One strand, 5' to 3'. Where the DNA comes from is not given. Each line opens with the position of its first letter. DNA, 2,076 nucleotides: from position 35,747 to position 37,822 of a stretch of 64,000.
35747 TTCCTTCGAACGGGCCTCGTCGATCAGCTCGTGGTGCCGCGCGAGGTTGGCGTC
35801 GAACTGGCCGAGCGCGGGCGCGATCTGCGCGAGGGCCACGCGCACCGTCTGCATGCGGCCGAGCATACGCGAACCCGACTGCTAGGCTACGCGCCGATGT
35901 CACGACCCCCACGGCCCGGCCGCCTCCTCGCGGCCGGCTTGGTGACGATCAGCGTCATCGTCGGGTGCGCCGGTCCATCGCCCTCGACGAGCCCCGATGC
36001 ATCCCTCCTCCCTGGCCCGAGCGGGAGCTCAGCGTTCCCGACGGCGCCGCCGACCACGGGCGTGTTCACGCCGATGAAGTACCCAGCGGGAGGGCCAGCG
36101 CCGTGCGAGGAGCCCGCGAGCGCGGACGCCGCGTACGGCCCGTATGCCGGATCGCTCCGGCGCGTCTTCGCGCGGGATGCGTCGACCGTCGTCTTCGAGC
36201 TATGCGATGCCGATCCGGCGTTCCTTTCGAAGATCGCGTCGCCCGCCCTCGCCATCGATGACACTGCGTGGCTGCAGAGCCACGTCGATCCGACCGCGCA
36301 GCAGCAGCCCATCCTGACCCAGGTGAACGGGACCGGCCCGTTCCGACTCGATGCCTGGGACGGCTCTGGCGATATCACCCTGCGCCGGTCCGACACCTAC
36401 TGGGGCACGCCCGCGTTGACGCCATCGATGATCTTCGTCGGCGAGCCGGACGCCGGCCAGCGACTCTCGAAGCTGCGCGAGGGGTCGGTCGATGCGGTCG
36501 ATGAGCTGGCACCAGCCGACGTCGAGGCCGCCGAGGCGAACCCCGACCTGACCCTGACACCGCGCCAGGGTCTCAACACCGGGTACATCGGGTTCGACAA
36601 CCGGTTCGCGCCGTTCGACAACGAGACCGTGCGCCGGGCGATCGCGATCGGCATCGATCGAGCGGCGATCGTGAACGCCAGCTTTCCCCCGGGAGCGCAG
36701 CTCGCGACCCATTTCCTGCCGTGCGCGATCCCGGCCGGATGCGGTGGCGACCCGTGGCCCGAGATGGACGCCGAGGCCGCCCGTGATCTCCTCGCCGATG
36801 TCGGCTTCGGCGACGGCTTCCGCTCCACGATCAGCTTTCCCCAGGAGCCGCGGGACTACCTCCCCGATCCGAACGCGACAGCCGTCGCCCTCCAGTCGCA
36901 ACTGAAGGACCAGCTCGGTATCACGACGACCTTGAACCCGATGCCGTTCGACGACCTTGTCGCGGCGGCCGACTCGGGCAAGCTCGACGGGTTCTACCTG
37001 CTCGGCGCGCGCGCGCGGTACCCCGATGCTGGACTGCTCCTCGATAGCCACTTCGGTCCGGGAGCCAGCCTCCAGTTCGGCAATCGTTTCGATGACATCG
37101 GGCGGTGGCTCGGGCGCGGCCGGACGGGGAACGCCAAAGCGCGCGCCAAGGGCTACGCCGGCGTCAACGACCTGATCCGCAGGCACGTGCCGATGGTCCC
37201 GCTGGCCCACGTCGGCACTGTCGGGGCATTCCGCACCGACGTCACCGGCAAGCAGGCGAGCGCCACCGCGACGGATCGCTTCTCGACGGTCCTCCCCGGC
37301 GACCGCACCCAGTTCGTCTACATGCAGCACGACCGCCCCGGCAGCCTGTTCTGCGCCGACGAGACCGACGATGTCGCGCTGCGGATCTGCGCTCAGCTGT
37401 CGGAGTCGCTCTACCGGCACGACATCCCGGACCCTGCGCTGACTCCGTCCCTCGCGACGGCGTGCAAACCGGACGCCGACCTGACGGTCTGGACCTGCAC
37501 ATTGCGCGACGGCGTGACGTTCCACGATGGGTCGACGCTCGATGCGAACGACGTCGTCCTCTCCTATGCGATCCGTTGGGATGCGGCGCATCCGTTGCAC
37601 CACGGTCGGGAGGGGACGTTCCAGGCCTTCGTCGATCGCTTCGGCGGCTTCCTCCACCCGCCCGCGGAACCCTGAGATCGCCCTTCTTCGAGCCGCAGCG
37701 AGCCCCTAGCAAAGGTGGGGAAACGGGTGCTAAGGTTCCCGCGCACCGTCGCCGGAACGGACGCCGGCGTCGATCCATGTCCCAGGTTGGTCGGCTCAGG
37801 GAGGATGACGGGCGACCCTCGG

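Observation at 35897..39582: Two tandem family-5 solute-binding lipoproteins are clean circular permutants of the canonical DppA/OppA fold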

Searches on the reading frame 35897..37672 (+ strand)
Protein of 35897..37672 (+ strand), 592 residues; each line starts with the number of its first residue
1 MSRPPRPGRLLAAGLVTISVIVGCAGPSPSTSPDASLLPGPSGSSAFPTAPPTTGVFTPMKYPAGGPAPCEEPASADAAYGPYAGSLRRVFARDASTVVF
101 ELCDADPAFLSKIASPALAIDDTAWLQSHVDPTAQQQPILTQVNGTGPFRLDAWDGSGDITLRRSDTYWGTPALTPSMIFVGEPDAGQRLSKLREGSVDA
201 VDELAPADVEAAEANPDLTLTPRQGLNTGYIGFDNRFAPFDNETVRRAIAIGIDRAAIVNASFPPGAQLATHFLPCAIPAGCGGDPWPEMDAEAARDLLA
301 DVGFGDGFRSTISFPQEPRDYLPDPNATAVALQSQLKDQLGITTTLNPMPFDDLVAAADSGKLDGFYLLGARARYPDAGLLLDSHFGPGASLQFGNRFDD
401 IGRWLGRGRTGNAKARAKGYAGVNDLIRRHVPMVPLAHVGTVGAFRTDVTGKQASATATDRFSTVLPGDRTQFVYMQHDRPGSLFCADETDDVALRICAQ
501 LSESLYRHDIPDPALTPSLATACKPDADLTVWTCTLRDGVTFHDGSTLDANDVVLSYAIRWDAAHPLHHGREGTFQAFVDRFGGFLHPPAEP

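Call 4: search_protein_families(library=pfam, proteins=[window:35897-37672:+], max_evalue=1)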
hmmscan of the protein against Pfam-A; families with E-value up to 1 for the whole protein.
window:35897-37672:+ (592 aa): 1 family
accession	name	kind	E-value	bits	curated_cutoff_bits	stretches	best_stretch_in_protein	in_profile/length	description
PF00496.27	SBP_bac_5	-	2.5e-57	195.1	32.4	2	84-389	62-364/368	Bacterial extracellular solute-binding proteins, family 5 Middle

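Call 5: search_protein_families(library=ncbifam, proteins=[window:35897-37672:+], max_evalue=0.1)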
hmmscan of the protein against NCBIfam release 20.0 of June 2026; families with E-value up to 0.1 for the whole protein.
window:35897-37672:+ (592 aa): 10 families
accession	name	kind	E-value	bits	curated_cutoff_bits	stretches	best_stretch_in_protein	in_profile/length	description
NF011689.0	PRK15109.1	equivalog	9.2e-30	103.8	560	1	85-349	155-416/547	ABC transporter substrate-binding protein SapA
NF045468.1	Opp5A_nikA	equivalog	1.9e-24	86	600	2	95-304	121-318/488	nickel ABC transporter substrate-binding protein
NF043070.1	DppA_dipep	equivalog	6.1e-24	84.5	1005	1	92-344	157-407/535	dipeptide ABC transporter periplasmic-binding protein DppA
NF011942.0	PRK15413.1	equivalog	4.9e-20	71.7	594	1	92-312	137-351/512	glutathione ABC transporter substrate-binding protein GsiB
NF045467.1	Opp4A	equivalog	5.5e-15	54.6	650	2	95-306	161-382/556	oligopeptide ABC transporter substrate-binding protein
TIGR02294.1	nickel_nikA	equivalog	3e-12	45.8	393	2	91-304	113-327/501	nickel ABC transporter substrate-binding protein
TIGR04028.1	SBP_KPN_01854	hypoth_equivalog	1.1e-11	44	468.5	2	514-557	43-87/509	TIGR04028 family ABC transporter substrate-binding protein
NF011684.0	PRK15104.1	equivalog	1.4e-09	37.2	947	1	92-356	164-428/543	oligopeptide ABC transporter substrate-binding protein OppA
NF007287.0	PRK09755.1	equivalog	3.8e-07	29.3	1098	1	90-361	157-425/535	ABC transporter substrate-binding protein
NF047575.1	opine_bind_CntA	exception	8.2e-07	27.9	800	1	514-553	76-115/535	staphylopine-dependent metal ABC transporter substrate-binding lipoprotein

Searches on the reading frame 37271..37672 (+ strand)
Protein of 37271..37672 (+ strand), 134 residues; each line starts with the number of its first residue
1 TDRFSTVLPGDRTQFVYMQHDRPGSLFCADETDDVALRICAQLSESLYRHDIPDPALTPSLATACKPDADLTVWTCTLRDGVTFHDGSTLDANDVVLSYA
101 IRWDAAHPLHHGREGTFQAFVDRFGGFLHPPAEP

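Call 45: search_protein_families(library=pfam, proteins=[window:37271-37672:+], max_evalue=0.01)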
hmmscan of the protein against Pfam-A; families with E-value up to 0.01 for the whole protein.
window:37271-37672:+ (134 aa): 1 family
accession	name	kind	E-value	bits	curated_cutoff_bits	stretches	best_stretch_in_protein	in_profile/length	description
PF00496.27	SBP_bac_5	-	2.1e-12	47.3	32.4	1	57-104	2-49/368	Bacterial extracellular solute-binding proteins, family 5 Middle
